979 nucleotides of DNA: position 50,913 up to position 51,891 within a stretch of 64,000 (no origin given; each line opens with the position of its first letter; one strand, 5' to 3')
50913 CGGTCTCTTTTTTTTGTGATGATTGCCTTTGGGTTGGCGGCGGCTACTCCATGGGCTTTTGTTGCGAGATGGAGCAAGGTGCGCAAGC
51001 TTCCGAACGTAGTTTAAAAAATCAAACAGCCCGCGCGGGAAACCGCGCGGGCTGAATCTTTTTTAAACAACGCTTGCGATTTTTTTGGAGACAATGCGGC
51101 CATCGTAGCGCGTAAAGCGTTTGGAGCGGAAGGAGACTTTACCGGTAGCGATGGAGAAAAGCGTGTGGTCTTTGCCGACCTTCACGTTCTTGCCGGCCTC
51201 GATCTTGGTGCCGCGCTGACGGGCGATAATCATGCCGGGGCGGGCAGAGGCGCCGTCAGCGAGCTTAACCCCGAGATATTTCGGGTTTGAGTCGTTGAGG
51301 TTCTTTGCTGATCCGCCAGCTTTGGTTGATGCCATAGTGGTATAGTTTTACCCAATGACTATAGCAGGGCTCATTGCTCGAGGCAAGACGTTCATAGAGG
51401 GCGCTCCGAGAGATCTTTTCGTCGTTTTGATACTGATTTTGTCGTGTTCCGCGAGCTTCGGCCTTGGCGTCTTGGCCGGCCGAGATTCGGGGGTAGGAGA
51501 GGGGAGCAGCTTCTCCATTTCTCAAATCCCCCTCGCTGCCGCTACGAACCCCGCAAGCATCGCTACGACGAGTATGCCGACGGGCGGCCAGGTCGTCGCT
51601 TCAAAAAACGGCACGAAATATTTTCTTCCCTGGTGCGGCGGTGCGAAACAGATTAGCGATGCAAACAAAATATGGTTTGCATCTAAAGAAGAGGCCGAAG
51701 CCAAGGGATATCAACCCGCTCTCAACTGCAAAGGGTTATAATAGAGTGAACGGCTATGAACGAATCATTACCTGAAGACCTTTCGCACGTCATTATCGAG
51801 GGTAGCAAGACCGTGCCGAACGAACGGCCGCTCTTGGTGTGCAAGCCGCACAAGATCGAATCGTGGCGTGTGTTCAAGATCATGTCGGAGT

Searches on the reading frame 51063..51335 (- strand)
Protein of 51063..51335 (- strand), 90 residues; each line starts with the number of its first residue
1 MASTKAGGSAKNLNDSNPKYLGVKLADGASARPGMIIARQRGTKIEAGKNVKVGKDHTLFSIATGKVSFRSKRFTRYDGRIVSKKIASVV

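Call 3: search_protein_families(library=pfam, proteins=[window:51063-51335:-])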
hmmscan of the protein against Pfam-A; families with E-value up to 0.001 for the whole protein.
window:51063-51335:- (90 aa): 1 family
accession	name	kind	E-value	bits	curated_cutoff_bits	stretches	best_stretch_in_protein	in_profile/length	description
PF01016.24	Ribosomal_L27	-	9.7e-29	99.7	20.5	1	2-73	1-72/79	Ribosomal L27 protein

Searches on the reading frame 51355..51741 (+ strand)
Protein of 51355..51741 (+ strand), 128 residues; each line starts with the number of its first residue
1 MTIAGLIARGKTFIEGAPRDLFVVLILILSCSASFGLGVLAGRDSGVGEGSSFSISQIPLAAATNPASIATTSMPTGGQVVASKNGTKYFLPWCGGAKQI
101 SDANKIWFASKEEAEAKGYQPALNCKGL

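Call 52: search_protein_families(library=ncbifam, proteins=[window:51355-51741:+], max_evalue=0.001)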
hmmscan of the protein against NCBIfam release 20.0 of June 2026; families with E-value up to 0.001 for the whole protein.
window:51355-51741:+ (128 aa): 1 family
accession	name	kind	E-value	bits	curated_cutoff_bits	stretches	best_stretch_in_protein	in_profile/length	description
NF051437.1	sunset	domain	0.0005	20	27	1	105-122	24-41/42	sunset domain-containing protein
